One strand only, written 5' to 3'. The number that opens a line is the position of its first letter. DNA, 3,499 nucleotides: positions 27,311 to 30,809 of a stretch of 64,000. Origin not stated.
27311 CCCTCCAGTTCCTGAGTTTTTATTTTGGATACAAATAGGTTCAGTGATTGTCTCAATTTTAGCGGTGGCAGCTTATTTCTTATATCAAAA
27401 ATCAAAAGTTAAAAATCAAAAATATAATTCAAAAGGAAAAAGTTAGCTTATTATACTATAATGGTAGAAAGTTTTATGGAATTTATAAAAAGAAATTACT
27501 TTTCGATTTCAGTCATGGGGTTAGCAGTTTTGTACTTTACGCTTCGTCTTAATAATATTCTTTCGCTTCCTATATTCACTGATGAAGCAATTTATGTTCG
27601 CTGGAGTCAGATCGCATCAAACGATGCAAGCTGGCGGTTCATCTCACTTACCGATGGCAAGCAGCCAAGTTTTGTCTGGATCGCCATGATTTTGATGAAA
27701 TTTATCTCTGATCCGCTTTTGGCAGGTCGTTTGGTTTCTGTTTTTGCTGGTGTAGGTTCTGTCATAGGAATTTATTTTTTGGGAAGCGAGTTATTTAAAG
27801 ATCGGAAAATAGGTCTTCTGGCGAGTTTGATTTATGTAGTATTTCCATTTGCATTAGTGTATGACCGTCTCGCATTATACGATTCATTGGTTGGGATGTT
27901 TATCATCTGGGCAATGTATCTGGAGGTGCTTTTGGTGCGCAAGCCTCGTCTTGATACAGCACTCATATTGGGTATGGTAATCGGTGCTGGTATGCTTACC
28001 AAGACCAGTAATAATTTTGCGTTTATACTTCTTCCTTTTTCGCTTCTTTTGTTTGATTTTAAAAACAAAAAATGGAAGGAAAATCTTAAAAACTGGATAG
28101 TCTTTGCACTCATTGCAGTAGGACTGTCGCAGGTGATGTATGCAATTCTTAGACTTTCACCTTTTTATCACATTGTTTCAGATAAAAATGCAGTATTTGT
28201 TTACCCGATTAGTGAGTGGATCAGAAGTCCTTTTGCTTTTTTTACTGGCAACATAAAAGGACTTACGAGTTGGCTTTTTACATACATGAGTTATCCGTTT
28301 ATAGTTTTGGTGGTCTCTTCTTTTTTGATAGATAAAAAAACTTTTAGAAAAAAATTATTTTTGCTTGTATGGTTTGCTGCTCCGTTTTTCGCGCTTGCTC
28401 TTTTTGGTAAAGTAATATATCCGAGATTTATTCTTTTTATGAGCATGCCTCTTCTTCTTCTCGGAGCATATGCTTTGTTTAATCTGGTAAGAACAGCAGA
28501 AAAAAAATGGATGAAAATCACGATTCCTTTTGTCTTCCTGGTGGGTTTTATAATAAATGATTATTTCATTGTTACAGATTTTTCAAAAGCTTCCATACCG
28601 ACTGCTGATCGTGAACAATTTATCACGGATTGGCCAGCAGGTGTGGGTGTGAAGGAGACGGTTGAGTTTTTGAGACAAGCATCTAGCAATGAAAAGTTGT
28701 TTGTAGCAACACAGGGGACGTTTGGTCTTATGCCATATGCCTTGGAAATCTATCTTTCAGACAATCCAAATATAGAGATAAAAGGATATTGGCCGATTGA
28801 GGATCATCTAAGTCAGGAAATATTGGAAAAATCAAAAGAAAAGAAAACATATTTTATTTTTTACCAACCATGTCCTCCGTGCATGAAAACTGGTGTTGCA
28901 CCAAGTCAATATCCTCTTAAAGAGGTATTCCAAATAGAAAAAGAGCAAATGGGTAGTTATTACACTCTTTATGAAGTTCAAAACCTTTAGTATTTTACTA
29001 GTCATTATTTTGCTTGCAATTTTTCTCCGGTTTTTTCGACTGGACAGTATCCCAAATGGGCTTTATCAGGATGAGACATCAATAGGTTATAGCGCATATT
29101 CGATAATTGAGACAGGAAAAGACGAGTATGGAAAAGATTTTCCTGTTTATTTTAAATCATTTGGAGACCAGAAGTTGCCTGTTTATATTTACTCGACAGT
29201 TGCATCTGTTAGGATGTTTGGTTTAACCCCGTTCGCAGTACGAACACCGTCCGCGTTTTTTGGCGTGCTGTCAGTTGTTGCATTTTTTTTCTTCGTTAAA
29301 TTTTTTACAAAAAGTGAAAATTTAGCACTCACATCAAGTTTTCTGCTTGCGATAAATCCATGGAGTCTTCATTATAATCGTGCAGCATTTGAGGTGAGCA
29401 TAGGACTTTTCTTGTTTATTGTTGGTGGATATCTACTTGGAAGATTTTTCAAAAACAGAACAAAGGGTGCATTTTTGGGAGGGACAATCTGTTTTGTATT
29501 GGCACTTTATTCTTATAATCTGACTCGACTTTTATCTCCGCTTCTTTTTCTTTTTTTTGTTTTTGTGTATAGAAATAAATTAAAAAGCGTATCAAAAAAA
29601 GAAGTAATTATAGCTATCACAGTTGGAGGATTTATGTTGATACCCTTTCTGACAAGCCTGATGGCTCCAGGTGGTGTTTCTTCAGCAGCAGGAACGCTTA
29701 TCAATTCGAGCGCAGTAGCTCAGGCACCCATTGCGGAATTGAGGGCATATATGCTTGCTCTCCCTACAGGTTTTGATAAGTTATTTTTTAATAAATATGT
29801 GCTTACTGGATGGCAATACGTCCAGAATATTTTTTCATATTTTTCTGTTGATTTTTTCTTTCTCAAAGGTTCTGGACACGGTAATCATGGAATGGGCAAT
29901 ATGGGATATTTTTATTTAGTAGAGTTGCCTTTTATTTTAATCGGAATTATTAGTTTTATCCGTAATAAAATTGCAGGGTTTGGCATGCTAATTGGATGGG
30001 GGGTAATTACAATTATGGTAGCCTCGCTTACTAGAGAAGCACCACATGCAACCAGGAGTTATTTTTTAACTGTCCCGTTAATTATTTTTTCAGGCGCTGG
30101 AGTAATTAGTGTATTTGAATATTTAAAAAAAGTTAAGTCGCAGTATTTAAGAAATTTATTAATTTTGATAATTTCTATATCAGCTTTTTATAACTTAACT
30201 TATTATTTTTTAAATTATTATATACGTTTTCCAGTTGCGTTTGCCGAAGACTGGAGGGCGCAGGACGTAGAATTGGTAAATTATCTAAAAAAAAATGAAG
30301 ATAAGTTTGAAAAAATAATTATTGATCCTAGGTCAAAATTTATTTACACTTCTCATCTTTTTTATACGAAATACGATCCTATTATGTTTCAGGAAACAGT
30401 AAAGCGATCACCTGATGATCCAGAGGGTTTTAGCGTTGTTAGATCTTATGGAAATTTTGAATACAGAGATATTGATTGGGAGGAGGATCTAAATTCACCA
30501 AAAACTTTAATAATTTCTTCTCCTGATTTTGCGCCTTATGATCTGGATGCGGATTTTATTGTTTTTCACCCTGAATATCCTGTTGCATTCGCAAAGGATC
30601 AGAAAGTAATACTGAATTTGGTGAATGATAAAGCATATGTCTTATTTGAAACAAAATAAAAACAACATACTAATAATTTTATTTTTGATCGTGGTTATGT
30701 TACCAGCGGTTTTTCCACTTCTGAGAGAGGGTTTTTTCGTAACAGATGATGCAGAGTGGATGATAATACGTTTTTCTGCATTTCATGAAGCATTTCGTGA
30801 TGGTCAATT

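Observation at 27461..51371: Six PMT_2/ArnT-like GT-C paralogs, four of them close copies with near-identical blocks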

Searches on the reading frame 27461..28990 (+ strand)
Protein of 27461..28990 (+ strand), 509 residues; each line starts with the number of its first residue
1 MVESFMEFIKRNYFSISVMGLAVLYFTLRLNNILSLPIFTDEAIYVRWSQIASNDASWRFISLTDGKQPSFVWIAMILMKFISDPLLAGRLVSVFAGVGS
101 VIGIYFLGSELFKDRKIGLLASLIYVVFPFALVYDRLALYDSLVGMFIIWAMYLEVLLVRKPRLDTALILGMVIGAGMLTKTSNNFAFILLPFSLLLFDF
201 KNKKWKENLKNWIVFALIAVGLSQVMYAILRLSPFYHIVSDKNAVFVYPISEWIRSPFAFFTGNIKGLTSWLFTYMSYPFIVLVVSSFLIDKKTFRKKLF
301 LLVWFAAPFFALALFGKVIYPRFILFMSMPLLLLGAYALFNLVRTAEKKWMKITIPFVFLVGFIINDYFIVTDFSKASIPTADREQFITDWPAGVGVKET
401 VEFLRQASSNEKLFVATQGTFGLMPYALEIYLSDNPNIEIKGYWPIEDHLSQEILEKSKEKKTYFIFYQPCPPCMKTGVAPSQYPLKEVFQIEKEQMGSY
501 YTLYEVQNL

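Call 4: search_protein_families(library=pfam, proteins=[window:27461-28990:+], max_evalue=0.01)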
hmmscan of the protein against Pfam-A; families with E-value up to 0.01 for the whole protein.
window:27461-28990:+ (509 aa): 2 families
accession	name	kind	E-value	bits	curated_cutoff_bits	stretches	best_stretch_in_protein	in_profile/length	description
PF13231.12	PMT_2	-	1.2e-14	55.3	26.1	1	69-222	4-151/160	Dolichyl-phosphate-mannose-protein mannosyltransferase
PF02366.24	PMT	-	2.7e-07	30.9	22.7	1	66-222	61-228/245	Dolichyl-phosphate-mannose-protein mannosyltransferase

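Call 12: search_protein_families(library=ncbifam, proteins=[window:27461-28990:+], max_evalue=0.1)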
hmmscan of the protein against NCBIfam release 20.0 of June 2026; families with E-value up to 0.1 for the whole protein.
window:27461-28990:+ (509 aa): 3 families
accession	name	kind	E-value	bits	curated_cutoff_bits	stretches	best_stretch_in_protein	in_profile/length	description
NF009784.2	PRK13279.1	equivalog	5.3e-07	28.6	567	1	72-365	66-358/539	lipid IV(A) 4-amino-4-deoxy-L-arabinosyltransferase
NF046093.1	AZOBR_p60025_fam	subfamily_domain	5.7e-05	22.4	150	1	92-214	115-225/232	AZOBR_p60025 family cell surface glycopolymer formation protein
NF047440.1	LA3751_2_3_fam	subfamily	0.00019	20.4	200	1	71-390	85-405/460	LA_3751/LA_3752 family putative glycosyltransferase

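Call 60: search_protein_families(library=padloc, proteins=[window:27461-28990:+], max_evalue=0.001)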
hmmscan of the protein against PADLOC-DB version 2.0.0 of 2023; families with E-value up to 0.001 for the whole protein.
window:27461-28990:+ (509 aa): 0 families

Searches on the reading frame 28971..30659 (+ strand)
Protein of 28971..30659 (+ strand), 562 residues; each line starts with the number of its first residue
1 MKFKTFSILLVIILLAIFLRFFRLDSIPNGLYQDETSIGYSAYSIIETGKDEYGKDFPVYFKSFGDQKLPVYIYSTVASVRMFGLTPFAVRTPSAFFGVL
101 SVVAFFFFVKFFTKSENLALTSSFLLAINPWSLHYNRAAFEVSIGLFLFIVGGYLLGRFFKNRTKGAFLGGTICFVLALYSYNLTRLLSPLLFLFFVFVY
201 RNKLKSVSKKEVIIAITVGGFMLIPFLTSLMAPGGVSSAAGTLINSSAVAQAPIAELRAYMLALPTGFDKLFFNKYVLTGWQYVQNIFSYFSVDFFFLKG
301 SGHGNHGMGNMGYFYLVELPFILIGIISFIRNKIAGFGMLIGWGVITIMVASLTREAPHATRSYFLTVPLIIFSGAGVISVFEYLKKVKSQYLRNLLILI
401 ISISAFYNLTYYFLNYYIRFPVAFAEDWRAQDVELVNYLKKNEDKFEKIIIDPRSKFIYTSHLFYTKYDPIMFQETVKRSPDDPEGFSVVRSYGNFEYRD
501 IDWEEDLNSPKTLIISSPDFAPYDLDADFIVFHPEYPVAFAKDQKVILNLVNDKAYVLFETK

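Call 4: search_protein_families(library=pfam, proteins=[window:28971-30659:+], max_evalue=0.01)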
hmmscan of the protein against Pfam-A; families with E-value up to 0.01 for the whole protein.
window:28971-30659:+ (562 aa): 2 families
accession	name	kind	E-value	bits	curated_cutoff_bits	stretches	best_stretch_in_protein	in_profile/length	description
PF13231.12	PMT_2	-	0.00011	22.9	26.1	1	70-227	4-158/160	Dolichyl-phosphate-mannose-protein mannosyltransferase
PF02366.24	PMT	-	0.0039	17.2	22.7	1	12-225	3-229/245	Dolichyl-phosphate-mannose-protein mannosyltransferase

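Call 12: search_protein_families(library=ncbifam, proteins=[window:28971-30659:+], max_evalue=0.1)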
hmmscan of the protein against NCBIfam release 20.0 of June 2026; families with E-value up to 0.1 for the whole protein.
window:28971-30659:+ (562 aa): 3 families
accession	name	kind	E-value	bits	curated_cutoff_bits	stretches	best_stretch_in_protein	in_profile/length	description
TIGR03663.1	TIGR03663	subfamily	1.1e-09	37.9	126.25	1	8-404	3-366/435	flippase activity-associated protein Agl23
NF004934.0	PRK06287.1-5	equivalog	0.035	14.2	115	0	212-251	13-49/99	cobalt transport protein CbiN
NF004933.0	PRK06287.1-4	equivalog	0.08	13.1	238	0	211-250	24-60/122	cobalt transport protein CbiN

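Call 13: find_encoding_contigs(protein=window:28971-30659:+, flank=10000, max_places=6)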
Protein window:28971-30659:+ (562 aa): 1 contig read that carries it; 1 place shown.
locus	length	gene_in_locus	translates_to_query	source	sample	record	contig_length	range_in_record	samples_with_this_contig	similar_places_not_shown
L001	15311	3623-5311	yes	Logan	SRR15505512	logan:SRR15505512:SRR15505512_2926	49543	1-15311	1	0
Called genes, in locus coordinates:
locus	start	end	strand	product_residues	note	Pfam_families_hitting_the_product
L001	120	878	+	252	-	PF00535:Glycos_transf_2, PF10111:Glyco_tranf_2_2 (weak)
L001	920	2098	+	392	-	PF26314:MptA_B_family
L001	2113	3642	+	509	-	PF02366:PMT (weak), PF13231:PMT_2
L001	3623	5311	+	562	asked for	-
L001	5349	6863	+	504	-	PF10131:PTPS_related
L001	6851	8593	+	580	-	PF10131:PTPS_related, PF09586:YfhO (weak)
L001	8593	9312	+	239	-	PF00535:Glycos_transf_2, PF10111:Glyco_tranf_2_2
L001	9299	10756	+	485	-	PF01943:Polysacc_synt, PF13440:Polysacc_synt_3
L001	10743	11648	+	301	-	PF00535:Glycos_transf_2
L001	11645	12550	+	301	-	PF00535:Glycos_transf_2, PF13641:Glyco_tranf_2_3, PF13632:Glyco_trans_2_3 (weak)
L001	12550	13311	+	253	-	PF00535:Glycos_transf_2, PF10111:Glyco_tranf_2_2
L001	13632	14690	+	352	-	PF00534:Glycos_transf_1, PF13692:Glyco_trans_1_4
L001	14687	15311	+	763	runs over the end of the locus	PF09586:YfhO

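Call 18: search_solved_structures(query=A1, max_evalue=1, show_alignments=2)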
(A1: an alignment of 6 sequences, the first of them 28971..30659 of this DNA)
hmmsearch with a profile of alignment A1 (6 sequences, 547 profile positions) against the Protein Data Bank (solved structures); distinct sequences matched with E-value up to 1: 3.
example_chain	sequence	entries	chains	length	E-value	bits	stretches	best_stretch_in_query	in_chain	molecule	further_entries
8i9p_Lh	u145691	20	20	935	0.0067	18.6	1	100-201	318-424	dolichyl-diphosphooligosaccharide--protein glycotransferase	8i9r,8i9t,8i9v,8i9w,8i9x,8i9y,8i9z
5ezm_A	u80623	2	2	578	0.13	14.3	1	71-227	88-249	4-amino-4-deoxy-L-arabinose transferase or related glycosyltransferases of PMT family | 4-amino-4-deoxy-L-arabinose (L-Ara4N) transferase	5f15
8if8_C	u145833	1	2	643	0.27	13.3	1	295-380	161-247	Galactan 5-O-arabinofuranosyltransferase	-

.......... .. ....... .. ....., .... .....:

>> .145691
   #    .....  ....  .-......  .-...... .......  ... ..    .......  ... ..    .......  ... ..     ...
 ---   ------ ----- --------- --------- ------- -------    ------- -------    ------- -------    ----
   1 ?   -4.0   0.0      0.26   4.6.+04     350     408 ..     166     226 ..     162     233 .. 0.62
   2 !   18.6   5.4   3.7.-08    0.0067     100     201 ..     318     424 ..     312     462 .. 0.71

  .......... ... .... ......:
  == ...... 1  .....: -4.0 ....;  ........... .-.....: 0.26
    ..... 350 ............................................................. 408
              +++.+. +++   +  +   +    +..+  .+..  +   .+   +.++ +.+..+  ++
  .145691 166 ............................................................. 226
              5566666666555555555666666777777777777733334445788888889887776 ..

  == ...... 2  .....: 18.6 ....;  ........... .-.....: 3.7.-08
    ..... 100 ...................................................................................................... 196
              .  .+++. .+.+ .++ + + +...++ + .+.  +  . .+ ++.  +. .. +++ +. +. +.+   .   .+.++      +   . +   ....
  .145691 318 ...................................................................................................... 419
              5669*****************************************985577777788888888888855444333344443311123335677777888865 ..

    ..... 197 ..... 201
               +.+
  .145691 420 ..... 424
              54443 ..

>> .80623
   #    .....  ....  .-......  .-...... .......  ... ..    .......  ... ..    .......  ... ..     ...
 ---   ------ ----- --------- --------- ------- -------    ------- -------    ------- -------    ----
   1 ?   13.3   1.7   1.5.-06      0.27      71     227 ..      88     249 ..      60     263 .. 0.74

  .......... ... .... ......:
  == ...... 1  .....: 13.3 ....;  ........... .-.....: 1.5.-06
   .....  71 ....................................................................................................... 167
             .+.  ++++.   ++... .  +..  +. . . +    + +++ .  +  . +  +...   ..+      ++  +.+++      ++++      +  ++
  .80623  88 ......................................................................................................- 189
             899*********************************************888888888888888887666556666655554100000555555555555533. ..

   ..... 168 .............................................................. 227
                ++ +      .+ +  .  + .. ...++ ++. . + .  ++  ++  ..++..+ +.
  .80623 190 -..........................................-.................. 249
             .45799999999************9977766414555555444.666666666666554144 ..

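Call 24: find_related_loci(query=window:28971-30659:+, collection=genome_contigs, flank=10000)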
Query window:28971-30659:+ (562 aa) in genome_contigs; peptide patterns used: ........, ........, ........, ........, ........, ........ (x = any residue, [..] = any of these).
475 stretches matched a pattern; 1 encode a relative of the query (tblastn E <= 1e-3); 1 distinct loci.
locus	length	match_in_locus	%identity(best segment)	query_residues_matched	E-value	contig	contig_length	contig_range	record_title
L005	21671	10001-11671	51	6-562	7e-172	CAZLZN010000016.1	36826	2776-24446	MAG TPA_asm: uncultured Gammaproteobacteria bacterium isolate SRP278252_co2_871 genome assembly, contig: NODE_2181_lengt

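Call 60: search_protein_families(library=padloc, proteins=[window:28971-30659:+], max_evalue=0.001)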
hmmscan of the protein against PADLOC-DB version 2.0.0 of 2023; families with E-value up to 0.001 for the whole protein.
window:28971-30659:+ (562 aa): 0 families
